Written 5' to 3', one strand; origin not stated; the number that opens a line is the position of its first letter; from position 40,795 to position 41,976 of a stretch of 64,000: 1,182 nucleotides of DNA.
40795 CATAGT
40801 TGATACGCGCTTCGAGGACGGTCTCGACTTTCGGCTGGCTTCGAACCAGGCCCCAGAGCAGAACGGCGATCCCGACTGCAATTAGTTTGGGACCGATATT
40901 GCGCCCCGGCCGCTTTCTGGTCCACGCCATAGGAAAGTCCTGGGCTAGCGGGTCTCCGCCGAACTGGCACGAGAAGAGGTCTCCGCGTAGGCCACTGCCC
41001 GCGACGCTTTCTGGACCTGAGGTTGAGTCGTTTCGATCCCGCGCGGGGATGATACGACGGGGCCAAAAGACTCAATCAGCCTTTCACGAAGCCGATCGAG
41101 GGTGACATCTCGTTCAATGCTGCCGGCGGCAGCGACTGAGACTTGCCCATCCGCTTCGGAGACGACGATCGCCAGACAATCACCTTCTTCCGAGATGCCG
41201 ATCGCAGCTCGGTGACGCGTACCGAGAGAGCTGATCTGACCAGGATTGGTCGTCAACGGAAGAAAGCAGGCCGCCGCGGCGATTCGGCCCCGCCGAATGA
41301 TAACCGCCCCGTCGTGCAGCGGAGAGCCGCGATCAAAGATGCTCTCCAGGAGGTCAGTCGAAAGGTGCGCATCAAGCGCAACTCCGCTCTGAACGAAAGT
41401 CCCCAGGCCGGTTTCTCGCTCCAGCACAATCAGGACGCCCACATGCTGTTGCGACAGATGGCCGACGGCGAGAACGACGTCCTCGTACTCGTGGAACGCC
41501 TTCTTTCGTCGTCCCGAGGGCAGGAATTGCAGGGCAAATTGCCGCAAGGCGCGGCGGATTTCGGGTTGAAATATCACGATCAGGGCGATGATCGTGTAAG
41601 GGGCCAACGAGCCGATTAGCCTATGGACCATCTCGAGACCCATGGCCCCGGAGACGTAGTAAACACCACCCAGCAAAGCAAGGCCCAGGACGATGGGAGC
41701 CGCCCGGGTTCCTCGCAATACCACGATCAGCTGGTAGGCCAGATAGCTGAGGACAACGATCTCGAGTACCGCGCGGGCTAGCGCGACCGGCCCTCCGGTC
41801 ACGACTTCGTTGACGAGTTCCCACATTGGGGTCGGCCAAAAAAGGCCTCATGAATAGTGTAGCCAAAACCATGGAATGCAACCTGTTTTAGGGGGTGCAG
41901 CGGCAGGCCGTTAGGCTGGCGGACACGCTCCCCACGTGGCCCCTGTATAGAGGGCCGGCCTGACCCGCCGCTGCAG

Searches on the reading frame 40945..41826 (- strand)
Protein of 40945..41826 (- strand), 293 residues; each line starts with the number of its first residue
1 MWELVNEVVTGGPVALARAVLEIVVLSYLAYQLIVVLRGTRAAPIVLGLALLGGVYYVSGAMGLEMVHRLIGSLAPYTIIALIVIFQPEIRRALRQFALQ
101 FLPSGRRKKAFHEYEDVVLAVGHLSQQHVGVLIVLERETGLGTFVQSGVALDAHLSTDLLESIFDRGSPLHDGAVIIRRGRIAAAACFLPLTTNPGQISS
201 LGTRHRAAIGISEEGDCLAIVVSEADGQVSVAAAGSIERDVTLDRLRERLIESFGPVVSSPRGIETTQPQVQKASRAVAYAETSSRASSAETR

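Call 98: search_protein_families(library=ncbifam, proteins=[window:40945-41826:-], max_evalue=1e-20)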
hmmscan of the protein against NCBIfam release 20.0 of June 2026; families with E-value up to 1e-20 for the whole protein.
window:40945-41826:- (293 aa): 3 families
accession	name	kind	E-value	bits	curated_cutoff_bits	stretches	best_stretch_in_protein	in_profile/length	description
TIGR00159.1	TIGR00159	equivalog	1.5e-62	211.2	188.8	1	19-254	13-250/254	diadenylate cyclase CdaA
NF038328.1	c-di-AMP_CdaS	exception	2.9e-42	144.4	225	1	112-237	62-187/191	sporulation-specific diadenylate cyclase CdaS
NF038327.1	c-di-AMP_CdaM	exception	4.3e-32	111.3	225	1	77-247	9-186/196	diadenylate cyclase CdaM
